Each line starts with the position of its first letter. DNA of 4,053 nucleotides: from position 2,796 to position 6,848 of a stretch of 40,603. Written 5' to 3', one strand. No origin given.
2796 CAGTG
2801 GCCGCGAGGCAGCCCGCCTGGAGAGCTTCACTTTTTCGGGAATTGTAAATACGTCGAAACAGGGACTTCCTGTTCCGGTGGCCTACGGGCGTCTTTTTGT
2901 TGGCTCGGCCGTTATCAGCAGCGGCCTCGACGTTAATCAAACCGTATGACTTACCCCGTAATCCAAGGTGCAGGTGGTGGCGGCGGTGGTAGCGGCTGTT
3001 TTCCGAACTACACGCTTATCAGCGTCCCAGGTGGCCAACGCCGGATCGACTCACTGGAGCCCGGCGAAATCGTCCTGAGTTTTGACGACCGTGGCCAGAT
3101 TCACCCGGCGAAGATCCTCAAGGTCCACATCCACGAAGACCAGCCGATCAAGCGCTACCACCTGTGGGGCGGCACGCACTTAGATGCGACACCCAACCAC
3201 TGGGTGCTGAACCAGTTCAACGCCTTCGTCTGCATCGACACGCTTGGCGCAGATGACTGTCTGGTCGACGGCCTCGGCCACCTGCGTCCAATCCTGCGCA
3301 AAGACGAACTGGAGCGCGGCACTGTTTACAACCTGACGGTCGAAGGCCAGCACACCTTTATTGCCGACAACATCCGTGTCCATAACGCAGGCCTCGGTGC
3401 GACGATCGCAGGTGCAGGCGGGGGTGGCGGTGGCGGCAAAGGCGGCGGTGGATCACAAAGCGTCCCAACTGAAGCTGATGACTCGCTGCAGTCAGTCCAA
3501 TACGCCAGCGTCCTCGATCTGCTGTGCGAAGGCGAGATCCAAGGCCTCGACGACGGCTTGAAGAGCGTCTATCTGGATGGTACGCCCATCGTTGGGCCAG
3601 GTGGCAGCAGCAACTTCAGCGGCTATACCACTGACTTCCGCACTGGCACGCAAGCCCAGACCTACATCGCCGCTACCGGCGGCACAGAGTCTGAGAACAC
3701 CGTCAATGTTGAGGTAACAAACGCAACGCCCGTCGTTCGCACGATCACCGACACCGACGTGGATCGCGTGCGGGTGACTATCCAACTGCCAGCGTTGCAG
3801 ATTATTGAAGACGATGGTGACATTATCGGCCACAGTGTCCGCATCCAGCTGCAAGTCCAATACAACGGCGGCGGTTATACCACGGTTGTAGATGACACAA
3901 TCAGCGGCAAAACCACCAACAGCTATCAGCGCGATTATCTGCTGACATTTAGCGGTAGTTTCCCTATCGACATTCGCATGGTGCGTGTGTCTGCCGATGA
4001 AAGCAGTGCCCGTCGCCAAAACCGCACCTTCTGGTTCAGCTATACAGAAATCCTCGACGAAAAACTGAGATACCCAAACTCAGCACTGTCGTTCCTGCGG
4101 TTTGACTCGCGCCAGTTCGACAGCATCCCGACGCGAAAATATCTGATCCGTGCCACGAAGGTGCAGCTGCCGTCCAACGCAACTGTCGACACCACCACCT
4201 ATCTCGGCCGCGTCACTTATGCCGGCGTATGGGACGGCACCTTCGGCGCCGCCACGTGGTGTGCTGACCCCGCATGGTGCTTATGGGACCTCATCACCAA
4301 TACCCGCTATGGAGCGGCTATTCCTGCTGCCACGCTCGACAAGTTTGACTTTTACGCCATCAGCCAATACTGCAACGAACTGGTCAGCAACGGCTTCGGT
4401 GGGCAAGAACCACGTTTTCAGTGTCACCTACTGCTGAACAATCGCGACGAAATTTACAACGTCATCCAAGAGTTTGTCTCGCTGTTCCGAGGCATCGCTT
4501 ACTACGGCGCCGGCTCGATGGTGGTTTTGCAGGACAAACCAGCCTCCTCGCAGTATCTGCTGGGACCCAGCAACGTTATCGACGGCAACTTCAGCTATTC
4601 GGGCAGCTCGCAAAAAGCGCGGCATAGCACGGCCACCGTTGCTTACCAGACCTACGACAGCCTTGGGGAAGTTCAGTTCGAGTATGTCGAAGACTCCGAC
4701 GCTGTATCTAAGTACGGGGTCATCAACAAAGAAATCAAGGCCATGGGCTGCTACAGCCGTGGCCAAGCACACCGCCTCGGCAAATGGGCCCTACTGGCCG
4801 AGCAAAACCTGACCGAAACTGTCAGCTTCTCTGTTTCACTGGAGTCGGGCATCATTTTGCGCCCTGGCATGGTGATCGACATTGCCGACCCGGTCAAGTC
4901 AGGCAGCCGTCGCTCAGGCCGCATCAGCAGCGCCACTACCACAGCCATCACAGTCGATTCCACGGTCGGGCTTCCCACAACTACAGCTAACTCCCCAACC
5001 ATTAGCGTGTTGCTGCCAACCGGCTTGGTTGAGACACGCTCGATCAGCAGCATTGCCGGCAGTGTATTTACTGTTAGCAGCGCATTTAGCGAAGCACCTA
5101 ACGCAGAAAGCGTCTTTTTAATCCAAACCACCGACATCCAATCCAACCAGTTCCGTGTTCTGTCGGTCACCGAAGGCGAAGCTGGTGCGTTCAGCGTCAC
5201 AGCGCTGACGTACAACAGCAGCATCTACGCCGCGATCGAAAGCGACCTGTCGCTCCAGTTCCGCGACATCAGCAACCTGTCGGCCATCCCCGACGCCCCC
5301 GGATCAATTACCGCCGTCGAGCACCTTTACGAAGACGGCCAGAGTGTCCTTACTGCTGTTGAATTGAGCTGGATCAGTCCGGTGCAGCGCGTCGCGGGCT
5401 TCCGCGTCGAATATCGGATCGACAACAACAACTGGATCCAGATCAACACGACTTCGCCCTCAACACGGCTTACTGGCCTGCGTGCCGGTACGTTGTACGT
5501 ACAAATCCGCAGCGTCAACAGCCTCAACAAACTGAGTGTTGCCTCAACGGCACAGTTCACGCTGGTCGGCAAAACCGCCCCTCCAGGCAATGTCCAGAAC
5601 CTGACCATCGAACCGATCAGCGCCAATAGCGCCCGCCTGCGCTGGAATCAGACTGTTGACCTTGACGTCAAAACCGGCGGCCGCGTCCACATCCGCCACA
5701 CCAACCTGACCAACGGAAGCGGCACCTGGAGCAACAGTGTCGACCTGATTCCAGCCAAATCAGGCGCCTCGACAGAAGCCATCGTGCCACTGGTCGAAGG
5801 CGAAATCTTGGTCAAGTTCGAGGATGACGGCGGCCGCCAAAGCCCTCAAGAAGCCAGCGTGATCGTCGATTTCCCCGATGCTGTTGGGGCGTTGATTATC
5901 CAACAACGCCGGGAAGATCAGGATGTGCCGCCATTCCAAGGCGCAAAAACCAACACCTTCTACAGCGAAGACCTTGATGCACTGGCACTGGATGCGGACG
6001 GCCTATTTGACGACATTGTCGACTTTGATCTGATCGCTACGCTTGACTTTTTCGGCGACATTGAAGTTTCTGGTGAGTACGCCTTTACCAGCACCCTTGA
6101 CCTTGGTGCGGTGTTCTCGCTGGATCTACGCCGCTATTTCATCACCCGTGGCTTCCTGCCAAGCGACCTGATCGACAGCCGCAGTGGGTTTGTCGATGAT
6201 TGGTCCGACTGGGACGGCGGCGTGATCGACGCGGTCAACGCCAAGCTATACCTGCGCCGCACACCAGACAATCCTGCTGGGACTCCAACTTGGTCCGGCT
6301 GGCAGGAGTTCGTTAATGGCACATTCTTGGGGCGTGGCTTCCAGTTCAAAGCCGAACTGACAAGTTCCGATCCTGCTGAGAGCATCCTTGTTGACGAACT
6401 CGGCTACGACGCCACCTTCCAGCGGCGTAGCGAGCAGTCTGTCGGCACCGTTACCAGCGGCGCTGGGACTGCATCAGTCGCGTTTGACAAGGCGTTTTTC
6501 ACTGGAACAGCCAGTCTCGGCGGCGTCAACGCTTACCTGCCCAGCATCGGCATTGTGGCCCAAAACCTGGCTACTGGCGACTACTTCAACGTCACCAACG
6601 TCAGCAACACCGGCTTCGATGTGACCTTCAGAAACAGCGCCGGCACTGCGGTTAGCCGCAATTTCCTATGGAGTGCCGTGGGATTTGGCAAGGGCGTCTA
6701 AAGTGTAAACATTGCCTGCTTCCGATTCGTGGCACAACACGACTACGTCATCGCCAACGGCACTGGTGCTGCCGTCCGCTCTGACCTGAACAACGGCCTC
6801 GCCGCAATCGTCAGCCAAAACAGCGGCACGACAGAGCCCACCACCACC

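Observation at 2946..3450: Intein-like Hint domain with non-nucleophilic +1 residue at the N-terminus of tail-tip protein J, flanked by duplicated poly-Gly sequence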

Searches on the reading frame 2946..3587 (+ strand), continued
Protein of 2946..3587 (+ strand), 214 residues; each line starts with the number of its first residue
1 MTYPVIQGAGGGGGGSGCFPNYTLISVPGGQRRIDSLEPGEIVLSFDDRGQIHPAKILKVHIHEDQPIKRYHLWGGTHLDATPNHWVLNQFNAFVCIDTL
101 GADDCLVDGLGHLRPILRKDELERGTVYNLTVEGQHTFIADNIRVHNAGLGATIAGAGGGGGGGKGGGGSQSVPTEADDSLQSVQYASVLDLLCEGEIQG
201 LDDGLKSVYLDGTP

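Call 58: search_protein_families(library=pfam, proteins=[P0224, P0226, P0227, P0230, P0173, P0181, P0122, P0165, P0240], max_evalue=0.0001)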
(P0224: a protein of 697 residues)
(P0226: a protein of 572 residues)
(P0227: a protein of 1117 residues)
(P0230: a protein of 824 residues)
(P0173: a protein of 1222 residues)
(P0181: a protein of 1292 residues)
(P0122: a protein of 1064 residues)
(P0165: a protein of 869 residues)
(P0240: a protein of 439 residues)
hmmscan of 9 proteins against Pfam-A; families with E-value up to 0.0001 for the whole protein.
P0224 (697 aa): 2 families
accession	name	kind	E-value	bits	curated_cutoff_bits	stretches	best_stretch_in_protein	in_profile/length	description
PF13403.11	Hint_2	-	2.4e-06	28.4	28.4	1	550-581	2-33/147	Hint domain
PF07591.16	PT-HINT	-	1.2e-05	26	27.7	1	557-679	2-129/137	Pretoxin HINT domain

P0226 (572 aa): 3 families
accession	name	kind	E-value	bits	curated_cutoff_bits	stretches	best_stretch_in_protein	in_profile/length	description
PF01079.26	Hint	-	3.3e-07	30.5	29.7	1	422-503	8-93/213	Hint module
PF07591.16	PT-HINT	-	1.6e-06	28.9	27.7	1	434-556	2-129/137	Pretoxin HINT domain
PF13403.11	Hint_2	-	4.3e-06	27.6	28.4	0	427-463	2-38/147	Hint domain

P0227 (1117 aa): 2 families
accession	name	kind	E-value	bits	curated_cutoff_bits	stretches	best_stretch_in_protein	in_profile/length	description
PF07591.16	PT-HINT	-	5.9e-07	30.2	27.7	1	218-340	2-130/137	Pretoxin HINT domain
PF01079.26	Hint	-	2.7e-05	24.3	29.7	1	200-283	3-90/213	Hint module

P0230 (824 aa): 2 families
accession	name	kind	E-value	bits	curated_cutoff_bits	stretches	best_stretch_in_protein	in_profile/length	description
PF07591.16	PT-HINT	-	3.6e-07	31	27.7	1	207-329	2-130/137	Pretoxin HINT domain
PF13403.11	Hint_2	-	8.2e-06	26.7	28.4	0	200-240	2-42/147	Hint domain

P0173 (1222 aa): 4 families
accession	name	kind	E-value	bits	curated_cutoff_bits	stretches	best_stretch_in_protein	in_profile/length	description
PF01079.26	Hint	-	3.9e-16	59.7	29.7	2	878-960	11-94/213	Hint module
PF07591.16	PT-HINT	-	3.4e-14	53.7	27.7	1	886-1012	1-136/137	Pretoxin HINT domain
PF14890.11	Intein_splicing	-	4.2e-06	27.1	35.8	0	896-972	12-93/155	Intein splicing domain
PF13403.11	Hint_2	-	6.3e-06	27.1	28.4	0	879-911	1-33/147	Hint domain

P0181 (1292 aa): 4 families
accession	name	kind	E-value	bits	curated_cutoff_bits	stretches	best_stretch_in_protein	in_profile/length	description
PF07591.16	PT-HINT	-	7.1e-20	72.1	27.7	2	969-1093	2-128/137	Pretoxin HINT domain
PF01079.26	Hint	-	2.3e-19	70.3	29.7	2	961-1037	12-89/213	Hint module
PF14890.11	Intein_splicing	-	5.2e-11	43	35.8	0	1169-1252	5-94/155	Intein splicing domain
PF13403.11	Hint_2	-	1.6e-07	32.3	28.4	0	1158-1206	1-49/147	Hint domain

P0122 (1064 aa): 5 families
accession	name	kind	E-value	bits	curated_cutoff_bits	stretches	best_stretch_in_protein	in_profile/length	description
PF07591.16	PT-HINT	-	3.6e-44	150.8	27.7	4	441-563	3-128/137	Pretoxin HINT domain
PF13403.11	Hint_2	-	8.8e-28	98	28.4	0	26-62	2-38/147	Hint domain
PF14890.11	Intein_splicing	-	1.6e-25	90.1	35.8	1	453-526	18-99/155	Intein splicing domain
PF01079.26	Hint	-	1e-21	78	29.7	0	22-92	9-84/213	Hint module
PF04280.21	Tim44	-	1.6e-10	41.7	29.6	1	840-932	14-102/147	Tim44-like domain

P0165 (869 aa): 7 families
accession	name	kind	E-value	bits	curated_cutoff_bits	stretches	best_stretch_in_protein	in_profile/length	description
PF07591.16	PT-HINT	-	2.3e-26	93.1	27.7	2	186-311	1-130/137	Pretoxin HINT domain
PF04280.21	Tim44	-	1.1e-23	84.4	29.6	1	531-676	2-147/147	Tim44-like domain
PF01079.26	Hint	-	1.2e-22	81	29.7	2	38-92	9-62/213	Hint module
PF13403.11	Hint_2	-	1.2e-17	65.1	28.4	2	316-360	2-46/147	Hint domain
PF14890.11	Intein_splicing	-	1.5e-17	64.2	35.8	0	282-310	127-155/155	Intein splicing domain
PF14623.11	Vint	-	8.3e-06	26.1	27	0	41-112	1-65/166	Hint-domain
PF05203.21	Hom_end_hint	-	7.2e-05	23.3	32.1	0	42-76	1-33/228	Hom_end-associated Hint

P0240 (439 aa): 3 families
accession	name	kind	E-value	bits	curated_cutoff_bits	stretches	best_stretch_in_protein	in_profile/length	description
PF07591.16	PT-HINT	-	6.1e-14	52.9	27.7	1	129-251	2-136/137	Pretoxin HINT domain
PF14890.11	Intein_splicing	-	1.4e-07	31.8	35.8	0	137-211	11-93/155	Intein splicing domain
PF01079.26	Hint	-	7.1e-05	22.9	29.7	0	120-192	11-87/213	Hint module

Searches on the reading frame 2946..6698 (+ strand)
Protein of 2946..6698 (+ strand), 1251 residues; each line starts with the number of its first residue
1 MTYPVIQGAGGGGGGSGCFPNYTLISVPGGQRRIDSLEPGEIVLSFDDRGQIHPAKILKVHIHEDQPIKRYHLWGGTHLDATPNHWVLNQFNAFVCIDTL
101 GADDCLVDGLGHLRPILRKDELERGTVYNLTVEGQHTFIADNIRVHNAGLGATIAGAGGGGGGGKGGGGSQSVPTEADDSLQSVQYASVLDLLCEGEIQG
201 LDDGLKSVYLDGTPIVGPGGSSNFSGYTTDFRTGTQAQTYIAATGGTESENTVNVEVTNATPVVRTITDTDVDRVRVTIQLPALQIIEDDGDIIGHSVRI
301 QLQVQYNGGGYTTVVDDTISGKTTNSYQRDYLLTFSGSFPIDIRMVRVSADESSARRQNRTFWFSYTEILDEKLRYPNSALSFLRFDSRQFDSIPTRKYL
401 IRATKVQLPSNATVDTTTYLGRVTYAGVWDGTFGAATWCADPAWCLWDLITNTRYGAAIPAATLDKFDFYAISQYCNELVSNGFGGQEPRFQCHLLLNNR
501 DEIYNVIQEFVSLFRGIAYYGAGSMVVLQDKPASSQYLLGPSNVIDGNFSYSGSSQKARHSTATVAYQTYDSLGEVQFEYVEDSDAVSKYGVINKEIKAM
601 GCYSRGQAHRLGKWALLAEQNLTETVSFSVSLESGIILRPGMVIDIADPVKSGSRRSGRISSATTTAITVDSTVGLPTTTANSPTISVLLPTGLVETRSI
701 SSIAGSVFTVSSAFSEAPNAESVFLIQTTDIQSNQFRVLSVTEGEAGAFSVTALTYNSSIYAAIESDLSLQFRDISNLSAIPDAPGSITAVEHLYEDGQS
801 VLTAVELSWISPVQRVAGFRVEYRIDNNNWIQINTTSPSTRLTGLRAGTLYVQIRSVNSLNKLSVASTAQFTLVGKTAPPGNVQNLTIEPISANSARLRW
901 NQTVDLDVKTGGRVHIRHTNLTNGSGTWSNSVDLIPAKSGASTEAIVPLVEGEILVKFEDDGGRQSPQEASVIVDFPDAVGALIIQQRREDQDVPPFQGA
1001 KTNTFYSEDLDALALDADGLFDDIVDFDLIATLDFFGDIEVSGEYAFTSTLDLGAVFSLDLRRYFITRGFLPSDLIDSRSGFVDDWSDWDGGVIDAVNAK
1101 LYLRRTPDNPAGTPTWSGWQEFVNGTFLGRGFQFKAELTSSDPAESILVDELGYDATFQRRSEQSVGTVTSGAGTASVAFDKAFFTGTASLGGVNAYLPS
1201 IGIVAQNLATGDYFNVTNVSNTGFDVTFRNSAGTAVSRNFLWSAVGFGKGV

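Call 4: search_protein_families(library=pfam, proteins=[window:2946-6698:+], max_evalue=1)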
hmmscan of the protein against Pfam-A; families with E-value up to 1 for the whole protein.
window:2946-6698:+ (1251 aa): 7 families
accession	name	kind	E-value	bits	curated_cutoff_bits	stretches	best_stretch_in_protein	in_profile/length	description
PF24801.1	FNIII-A_GpJ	-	6.5e-38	130.2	27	1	247-371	1-125/126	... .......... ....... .,FNIII-A domain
PF13550.12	Phage-tail_3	-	3.9e-14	53.3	23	1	500-660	3-162/164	Putative phage tail protein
PF00041.27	fn3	-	8.6e-08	32.7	25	1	803-858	14-70/84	Fibronectin type III domain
PF14890.11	Intein_splicing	-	3.1e-05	24.2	35.8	1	121-147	129-155/155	Intein splicing domain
PF01079.26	Hint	-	0.00018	21.6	29.7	1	16-87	11-86/213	Hint module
PF13403.11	Hint_2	-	0.23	12.3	28.4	1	18-48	2-32/147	Hint domain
PF00754.31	F5_F8_type_C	-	0.53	10.9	28.2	0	803-835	48-82/127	F5/8 type C domain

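Call 70: find_encoding_contigs(protein=window:2946-6698:+, flank=2000, max_places=5)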
Protein window:2946-6698:+ (1251 aa): no gene with exactly this product is on record in the collection.

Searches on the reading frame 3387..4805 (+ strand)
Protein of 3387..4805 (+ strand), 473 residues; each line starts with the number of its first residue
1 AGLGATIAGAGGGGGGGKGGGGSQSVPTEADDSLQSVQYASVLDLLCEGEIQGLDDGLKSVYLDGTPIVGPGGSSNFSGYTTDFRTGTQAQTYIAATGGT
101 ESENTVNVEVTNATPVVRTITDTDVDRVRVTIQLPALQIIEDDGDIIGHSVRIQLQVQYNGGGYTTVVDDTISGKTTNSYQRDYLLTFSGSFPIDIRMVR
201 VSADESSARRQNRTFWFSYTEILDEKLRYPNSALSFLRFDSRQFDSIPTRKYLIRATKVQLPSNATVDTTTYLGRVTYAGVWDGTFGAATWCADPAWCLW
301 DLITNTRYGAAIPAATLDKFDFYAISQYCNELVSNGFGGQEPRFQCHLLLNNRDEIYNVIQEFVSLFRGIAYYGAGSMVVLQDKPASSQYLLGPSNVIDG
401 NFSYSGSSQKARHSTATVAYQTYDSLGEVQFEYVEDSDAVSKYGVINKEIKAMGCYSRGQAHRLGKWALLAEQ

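Call 69: search_solved_structures(query=window:3387-4805:+, max_evalue=0.001, show_alignments=1)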
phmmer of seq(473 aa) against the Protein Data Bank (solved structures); distinct sequences matched with E-value up to 0.001: 6.
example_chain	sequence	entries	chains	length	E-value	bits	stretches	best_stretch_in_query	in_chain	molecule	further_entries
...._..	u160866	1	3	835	5.5e-96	325.4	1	18-471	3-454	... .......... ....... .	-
8iyk_J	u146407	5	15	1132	1.1e-95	324.4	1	18-471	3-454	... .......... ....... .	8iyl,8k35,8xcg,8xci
25vf_A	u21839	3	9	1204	1e-93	317.9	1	16-473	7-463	F2-pyocin-tail-fiber | tail fiber protein of F2-pyocin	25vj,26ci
9l9p_S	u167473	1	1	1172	7.5e-81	275.5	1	16-469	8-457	Putative tail fiber protein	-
23gd_D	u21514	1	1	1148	3.7e-80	273.2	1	16-473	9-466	J-like tail tip protein gp24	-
7y6k_E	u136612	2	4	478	0.00019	23.6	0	2-54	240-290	Bispecific anitybody (scFv and light chain of the antibody)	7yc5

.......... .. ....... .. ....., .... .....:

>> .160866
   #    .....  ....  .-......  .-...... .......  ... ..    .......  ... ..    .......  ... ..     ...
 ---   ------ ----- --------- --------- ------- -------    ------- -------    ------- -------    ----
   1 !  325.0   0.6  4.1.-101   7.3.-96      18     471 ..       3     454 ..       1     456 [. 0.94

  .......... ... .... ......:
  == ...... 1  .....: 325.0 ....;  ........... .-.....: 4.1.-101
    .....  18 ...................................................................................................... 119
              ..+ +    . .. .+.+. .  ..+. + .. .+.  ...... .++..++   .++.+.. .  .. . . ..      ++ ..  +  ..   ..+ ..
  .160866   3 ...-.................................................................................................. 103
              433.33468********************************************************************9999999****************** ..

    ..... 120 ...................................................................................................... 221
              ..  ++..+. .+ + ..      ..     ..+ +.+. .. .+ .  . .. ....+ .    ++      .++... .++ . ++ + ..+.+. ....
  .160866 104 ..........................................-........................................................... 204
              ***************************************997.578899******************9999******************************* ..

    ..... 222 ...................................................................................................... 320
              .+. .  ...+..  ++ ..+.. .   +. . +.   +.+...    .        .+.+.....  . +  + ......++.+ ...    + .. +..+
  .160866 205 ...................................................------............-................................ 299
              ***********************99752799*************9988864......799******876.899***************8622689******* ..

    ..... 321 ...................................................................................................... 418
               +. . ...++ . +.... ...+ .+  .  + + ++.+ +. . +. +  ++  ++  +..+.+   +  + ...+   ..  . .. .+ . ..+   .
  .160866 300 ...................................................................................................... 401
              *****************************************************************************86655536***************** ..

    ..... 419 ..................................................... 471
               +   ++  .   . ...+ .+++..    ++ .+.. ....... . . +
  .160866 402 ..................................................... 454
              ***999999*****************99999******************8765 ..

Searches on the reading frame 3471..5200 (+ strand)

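Call 27: find_related_loci(query=window:3471-5200:+, collection=viral_contigs, flank=3000)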
Query window:3471-5200:+ (576 aa) in viral_contigs; peptide patterns used: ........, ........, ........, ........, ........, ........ (x = any residue, [..] = any of these).
357 stretches matched a pattern; 349 encode a relative of the query (tblastn E <= 1e-3); the best 80 are kept; 80 distinct loci.
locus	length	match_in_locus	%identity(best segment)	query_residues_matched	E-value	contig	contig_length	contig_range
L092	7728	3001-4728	100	1-576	0e+0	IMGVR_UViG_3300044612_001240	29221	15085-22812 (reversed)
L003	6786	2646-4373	100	1-576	0e+0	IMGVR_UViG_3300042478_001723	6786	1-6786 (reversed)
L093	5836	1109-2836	99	1-576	0e+0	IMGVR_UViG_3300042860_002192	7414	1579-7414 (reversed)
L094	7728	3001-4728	99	1-576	0e+0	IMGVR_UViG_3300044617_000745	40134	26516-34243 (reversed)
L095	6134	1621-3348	93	1-576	0e+0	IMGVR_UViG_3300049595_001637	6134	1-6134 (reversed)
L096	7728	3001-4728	92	1-576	0e+0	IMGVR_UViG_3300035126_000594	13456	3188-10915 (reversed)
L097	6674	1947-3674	92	1-576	0e+0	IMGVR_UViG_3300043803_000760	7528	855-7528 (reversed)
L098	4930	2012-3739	89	1-576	0e+0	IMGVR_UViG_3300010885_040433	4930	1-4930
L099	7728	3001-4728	86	1-576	0e+0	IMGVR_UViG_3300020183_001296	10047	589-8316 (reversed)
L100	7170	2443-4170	86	1-576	0e+0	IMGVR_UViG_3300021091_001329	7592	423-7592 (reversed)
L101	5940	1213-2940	83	1-576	0e+0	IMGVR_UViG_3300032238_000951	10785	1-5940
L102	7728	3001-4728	82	1-576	0e+0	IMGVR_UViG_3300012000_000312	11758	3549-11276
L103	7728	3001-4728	81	1-576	0e+0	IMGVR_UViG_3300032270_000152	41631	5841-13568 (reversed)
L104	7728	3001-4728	81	1-576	0e+0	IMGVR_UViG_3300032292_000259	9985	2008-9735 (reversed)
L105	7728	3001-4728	91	1-576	0e+0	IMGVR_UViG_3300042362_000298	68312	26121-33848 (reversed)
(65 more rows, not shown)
